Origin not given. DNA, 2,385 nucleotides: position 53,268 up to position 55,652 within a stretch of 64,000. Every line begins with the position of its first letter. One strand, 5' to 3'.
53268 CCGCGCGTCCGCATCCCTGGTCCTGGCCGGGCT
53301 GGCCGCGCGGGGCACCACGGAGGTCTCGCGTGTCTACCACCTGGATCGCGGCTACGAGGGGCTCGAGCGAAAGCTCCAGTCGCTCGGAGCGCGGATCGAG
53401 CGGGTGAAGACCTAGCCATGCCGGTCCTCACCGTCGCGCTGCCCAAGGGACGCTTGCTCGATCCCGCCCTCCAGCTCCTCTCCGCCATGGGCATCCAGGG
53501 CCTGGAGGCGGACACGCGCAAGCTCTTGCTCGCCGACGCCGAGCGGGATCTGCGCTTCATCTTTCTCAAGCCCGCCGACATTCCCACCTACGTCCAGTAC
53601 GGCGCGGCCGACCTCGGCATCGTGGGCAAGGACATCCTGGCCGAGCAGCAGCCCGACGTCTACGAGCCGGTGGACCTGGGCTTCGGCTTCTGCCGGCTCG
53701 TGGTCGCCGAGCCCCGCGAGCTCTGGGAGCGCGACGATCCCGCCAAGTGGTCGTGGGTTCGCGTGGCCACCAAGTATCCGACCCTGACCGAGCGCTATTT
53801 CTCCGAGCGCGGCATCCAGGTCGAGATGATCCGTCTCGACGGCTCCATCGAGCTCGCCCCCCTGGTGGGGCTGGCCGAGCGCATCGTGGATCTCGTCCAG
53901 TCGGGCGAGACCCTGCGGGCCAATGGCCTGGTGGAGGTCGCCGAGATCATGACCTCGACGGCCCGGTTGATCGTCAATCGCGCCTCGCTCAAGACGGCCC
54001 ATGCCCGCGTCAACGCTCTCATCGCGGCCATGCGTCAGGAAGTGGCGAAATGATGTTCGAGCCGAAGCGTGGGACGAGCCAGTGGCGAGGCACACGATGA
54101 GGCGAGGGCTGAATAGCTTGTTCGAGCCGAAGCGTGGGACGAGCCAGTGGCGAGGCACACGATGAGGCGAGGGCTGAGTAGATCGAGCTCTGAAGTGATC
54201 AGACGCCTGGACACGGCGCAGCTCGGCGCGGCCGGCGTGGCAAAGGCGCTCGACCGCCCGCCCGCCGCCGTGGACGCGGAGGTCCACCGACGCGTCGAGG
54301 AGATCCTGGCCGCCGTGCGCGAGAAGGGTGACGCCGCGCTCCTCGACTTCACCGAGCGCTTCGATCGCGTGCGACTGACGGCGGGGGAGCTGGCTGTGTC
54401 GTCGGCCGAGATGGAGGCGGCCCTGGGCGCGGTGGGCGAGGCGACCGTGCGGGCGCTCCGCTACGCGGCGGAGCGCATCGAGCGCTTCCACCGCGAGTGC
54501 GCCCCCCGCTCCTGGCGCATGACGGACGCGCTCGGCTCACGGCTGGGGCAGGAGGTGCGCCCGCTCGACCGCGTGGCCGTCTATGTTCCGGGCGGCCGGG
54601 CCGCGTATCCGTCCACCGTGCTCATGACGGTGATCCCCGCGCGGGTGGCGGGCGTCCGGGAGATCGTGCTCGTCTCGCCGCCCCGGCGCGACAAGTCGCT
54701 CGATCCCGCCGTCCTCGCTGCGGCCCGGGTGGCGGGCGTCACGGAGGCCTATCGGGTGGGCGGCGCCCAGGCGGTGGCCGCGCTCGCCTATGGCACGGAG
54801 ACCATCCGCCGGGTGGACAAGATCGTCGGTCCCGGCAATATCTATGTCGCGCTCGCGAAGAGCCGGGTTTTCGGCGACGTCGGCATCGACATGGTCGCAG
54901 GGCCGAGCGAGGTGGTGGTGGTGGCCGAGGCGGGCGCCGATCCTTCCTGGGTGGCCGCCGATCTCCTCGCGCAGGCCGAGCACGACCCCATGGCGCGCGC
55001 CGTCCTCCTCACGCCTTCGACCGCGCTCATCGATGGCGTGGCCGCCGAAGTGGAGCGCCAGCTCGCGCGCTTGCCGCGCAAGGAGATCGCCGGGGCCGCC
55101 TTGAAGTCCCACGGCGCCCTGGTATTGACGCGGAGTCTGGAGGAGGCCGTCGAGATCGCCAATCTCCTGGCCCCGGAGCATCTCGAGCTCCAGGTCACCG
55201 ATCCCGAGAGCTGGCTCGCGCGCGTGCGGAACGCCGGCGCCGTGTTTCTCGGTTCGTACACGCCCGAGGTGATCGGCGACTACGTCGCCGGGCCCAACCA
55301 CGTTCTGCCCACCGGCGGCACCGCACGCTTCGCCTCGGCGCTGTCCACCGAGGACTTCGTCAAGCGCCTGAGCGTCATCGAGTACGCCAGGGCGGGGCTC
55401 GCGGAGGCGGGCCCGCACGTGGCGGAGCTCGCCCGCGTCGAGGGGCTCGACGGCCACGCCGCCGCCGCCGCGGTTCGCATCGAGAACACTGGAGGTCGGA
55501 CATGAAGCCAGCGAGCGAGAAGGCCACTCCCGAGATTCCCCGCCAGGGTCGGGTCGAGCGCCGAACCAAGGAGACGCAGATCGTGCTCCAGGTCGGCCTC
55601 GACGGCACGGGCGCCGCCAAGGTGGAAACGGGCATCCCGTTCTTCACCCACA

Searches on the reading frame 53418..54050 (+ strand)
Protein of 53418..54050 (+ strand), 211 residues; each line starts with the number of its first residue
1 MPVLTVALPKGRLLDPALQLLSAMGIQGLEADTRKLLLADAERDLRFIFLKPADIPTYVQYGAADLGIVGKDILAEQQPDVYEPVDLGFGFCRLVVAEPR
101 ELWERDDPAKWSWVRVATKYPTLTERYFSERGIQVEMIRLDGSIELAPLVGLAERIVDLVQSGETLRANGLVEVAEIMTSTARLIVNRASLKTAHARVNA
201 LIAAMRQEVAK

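Call 38: search_protein_families(library=pfam, proteins=[window:53418-54050:+])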
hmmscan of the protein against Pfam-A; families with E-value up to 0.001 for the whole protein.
window:53418-54050:+ (211 aa): 1 family
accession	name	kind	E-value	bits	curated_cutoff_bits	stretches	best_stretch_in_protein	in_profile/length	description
PF01634.23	HisG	-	3.8e-57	193.1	25.5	1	51-206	1-157/158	ATP phosphoribosyltransferase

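Call 51: find_homologous_proteins(query=window:53418-54050:+, max_evalue=1e-40)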
Query window:53418-54050:+ (211 aa): 7756 proteins with E <= 1e-40 among 8000 candidates; the best 120 are listed.
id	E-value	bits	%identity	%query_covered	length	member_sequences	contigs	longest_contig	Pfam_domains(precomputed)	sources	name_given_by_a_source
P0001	1.1e-130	451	100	100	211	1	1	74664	PF01634.24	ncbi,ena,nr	ncbi:MAG: ATP phosphoribosyltransferase [Candidatus Rokuibacteriota bacterium]|nr:MAG: ATP phosphori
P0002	3.8e-130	450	100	100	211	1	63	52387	PF01634.24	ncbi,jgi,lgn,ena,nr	ncbi:MAG TPA: ATP phosphoribosyltransferase [Candidatus Dormibacteraeota bacterium]|jgi:ATP phosphor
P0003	5.4e-130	449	99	100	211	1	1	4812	PF01634.24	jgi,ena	-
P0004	6.7e-130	449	100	100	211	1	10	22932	PF01634.24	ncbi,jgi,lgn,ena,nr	ncbi:MAG: ATP phosphoribosyltransferase [Candidatus Rokuibacteriota bacterium]|nr:MAG: ATP phosphori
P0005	7.1e-130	449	99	100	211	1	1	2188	PF01634.24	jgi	-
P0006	8.6e-130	449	100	100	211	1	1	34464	PF01634.24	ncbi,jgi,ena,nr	ncbi:MAG: ATP phosphoribosyltransferase [Candidatus Rokuibacteriota bacterium]|nr:MAG: ATP phosphori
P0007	1.0e-129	448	99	100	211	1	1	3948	PF01634.24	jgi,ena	-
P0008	1.1e-129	448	99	100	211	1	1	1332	PF01634.24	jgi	-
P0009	1.2e-129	448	99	100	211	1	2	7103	PF01634.24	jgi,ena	-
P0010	1.3e-129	448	99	100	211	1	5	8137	PF01634.24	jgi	-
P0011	1.3e-129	448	100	100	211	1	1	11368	PF01634.24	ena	-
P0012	1.7e-129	448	99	100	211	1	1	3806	PF01634.24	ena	-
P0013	2.4e-129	447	99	100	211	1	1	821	PF01634.24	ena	-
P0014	2.5e-129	447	99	100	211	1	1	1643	PF01634.24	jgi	-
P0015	2.9e-129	447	99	100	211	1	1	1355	PF01634.24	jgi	-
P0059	5.3e-127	439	97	100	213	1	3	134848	PF01634.24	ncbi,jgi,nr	ncbi:MAG TPA: ATP phosphoribosyltransferase [Methylomirabilota bacterium]|jgi:ATP phosphoribosyltran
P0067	2.2e-124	431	95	100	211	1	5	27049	PF01634.24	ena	-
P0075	3.6e-122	424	94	99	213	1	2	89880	PF01634.24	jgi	-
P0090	2.6e-121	421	92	100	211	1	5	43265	PF01634.24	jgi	jgi:ATP phosphoribosyltransferase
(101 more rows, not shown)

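Call 52: find_encoding_contigs(protein=P0059, flank=700, max_places=2)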
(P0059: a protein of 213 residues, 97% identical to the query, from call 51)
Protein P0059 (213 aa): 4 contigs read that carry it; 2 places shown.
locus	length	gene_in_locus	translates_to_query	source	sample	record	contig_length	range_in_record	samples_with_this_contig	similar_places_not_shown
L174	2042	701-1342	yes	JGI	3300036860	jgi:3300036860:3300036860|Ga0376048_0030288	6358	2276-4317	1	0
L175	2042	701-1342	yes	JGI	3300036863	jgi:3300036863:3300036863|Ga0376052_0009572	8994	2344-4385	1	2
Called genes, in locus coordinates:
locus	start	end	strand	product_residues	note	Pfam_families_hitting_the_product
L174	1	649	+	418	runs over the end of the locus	PF00275:EPSP_synthase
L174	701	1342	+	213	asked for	PF01634:HisG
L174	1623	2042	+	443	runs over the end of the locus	PF00815:Histidinol_dh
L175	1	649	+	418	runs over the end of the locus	PF00275:EPSP_synthase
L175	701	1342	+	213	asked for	PF01634:HisG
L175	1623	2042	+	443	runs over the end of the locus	PF00815:Histidinol_dh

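Call 53: find_encoding_contigs(protein=P0067, flank=700, max_places=2)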
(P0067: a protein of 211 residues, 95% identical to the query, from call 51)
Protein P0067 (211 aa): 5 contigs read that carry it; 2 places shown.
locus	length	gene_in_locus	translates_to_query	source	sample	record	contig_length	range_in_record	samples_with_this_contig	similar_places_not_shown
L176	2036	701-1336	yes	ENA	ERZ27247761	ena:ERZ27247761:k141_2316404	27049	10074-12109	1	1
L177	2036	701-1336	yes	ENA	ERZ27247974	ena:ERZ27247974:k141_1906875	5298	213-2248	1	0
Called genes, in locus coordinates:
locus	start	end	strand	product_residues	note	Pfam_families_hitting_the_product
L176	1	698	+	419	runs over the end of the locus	PF00275:EPSP_synthase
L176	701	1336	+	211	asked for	PF01634:HisG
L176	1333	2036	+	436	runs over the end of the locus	PF00815:Histidinol_dh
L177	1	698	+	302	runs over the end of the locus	?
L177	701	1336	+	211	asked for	PF01634:HisG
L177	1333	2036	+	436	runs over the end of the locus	PF00815:Histidinol_dh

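Call 54: find_encoding_contigs(protein=P0075, flank=700, max_places=2)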
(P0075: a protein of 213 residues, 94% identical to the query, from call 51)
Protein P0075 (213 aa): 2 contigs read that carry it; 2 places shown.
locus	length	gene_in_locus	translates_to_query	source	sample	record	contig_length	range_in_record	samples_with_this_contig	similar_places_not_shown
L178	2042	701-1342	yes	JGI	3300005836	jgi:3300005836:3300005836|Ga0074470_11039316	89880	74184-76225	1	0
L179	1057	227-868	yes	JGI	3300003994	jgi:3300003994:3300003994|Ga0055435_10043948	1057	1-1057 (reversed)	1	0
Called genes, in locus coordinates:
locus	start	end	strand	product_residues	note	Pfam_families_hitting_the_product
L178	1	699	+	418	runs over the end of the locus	PF00275:EPSP_synthase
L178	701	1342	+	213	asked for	PF01634:HisG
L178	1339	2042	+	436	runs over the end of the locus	PF00815:Histidinol_dh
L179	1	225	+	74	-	?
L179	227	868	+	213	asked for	PF01634:HisG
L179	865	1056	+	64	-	?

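Call 55: find_encoding_contigs(protein=P0090, flank=700, max_places=2)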
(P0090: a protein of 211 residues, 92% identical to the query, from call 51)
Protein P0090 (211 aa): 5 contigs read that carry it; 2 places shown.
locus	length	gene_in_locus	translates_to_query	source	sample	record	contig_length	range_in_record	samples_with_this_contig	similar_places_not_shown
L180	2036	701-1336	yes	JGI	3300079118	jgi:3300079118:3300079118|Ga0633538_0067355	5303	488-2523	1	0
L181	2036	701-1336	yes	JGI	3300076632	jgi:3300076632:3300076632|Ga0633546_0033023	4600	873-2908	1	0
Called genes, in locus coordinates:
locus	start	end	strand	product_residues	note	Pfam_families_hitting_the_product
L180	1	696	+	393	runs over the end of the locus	?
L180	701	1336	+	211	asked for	PF01634:HisG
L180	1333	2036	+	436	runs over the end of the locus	PF00815:Histidinol_dh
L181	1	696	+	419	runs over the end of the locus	PF00275:EPSP_synthase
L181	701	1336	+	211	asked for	PF01634:HisG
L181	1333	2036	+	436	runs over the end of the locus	PF00815:Histidinol_dh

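Call 59: find_encoding_contigs(protein=P0001, flank=10000, max_places=1)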
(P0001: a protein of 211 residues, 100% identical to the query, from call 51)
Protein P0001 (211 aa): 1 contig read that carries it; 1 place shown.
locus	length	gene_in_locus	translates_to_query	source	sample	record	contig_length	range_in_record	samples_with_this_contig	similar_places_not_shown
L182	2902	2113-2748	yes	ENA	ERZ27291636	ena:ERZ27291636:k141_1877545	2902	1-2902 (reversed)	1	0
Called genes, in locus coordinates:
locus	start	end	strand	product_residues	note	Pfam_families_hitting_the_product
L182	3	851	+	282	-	?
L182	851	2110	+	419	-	PF00275:EPSP_synthase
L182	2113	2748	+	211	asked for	PF01634:HisG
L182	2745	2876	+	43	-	-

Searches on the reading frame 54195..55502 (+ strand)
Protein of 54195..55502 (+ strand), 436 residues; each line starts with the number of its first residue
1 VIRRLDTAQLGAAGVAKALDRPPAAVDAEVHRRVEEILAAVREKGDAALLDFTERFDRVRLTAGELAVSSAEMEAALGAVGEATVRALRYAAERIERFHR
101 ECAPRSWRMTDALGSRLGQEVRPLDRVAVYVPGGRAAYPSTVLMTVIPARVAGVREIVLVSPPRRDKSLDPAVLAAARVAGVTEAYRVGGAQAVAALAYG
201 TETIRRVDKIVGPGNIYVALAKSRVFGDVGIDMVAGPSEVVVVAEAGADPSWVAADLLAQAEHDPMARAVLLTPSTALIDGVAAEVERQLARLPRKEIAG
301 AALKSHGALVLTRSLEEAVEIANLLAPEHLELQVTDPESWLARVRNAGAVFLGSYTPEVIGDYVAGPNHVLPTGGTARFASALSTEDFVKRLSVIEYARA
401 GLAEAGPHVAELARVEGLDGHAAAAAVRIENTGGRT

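Call 38: search_protein_families(library=pfam, proteins=[window:54195-55502:+])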
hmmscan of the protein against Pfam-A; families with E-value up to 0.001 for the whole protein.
window:54195-55502:+ (436 aa): 1 family
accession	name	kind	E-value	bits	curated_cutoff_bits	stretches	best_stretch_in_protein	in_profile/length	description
PF00815.25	Histidinol_dh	-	4e-171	570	27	1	27-428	8-410/411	Histidinol dehydrogenase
